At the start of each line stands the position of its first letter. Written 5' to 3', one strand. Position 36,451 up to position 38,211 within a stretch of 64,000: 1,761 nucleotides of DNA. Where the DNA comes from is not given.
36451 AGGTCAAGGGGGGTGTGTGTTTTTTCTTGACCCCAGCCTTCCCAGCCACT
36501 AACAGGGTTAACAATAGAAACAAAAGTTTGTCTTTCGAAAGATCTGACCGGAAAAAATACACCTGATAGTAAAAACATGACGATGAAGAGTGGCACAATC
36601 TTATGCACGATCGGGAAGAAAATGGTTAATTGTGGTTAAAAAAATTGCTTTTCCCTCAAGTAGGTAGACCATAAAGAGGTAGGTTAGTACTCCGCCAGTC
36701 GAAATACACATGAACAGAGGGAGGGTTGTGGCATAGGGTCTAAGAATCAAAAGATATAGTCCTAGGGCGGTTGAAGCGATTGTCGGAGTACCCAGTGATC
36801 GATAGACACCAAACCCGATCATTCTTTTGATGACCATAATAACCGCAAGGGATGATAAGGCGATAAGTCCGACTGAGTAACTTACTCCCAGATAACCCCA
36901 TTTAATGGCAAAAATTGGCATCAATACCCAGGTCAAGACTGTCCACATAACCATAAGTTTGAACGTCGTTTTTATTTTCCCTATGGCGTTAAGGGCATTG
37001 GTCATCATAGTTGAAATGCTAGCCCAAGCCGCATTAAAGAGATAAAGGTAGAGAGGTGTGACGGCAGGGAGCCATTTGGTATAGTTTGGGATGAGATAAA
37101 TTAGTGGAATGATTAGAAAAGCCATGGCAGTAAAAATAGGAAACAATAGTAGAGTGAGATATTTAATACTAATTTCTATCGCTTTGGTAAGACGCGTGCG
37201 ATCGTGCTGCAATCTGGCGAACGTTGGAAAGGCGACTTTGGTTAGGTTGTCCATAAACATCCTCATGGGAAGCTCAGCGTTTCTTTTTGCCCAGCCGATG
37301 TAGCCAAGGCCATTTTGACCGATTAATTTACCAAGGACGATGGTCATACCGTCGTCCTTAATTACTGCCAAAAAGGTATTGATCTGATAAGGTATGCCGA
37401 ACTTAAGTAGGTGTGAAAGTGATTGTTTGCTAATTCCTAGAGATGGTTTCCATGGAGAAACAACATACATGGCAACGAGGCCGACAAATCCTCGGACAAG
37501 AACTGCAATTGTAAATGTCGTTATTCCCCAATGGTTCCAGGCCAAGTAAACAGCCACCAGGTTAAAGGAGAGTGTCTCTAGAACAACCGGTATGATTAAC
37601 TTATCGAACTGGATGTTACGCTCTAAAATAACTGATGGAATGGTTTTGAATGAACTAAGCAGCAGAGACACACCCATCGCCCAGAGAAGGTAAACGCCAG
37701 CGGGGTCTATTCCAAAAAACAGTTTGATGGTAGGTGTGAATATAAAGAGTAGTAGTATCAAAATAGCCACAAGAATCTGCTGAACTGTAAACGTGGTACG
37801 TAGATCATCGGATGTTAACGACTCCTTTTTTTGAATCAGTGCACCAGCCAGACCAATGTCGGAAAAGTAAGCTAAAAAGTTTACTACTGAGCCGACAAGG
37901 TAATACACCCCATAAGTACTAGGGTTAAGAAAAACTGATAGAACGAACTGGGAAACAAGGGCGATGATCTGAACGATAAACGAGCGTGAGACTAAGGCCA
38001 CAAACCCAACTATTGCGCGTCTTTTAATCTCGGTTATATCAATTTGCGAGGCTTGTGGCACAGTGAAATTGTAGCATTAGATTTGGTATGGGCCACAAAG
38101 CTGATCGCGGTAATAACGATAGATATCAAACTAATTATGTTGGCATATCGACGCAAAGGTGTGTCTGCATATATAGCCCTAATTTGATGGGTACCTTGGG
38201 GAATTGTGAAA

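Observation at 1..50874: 50-kb glycosylation super-island: 11 GT2, 2 GT4, one Wzx and about 23 large polytopic membrane proteins, of which ~19 form GT-C-like paralog families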

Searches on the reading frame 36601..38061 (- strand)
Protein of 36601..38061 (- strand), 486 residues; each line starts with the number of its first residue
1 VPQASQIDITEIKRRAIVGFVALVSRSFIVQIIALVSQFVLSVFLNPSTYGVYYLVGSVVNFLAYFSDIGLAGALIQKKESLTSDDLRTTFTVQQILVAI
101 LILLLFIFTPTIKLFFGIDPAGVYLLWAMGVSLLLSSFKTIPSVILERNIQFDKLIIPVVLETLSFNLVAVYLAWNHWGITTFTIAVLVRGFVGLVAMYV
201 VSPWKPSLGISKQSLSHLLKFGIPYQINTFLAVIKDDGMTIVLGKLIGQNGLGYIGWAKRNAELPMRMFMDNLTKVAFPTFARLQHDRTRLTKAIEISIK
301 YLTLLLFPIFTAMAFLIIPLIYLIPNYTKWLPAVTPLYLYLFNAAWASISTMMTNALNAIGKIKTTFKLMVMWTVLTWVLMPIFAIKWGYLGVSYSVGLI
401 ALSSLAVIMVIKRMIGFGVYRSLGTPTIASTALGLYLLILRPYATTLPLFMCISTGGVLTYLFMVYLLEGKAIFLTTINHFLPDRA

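Call 6: search_protein_families(library=pfam, max_evalue=0.01, proteins=[window:36601-38061:-])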
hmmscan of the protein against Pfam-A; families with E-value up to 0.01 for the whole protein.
window:36601-38061:- (486 aa): 2 families
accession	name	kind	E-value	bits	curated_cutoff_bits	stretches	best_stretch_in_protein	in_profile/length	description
PF13440.11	Polysacc_synt_3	-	2.2e-51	175.3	23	1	40-333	1-291/293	Polysaccharide biosynthesis protein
PF01943.22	Polysacc_synt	-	2.3e-19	70.4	28.2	1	21-285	6-274/274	Polysaccharide biosynthesis protein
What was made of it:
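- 36601..38061 (-): Wzx-type (MOP) flippase. PF13440 2.2e-51 (call 6)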
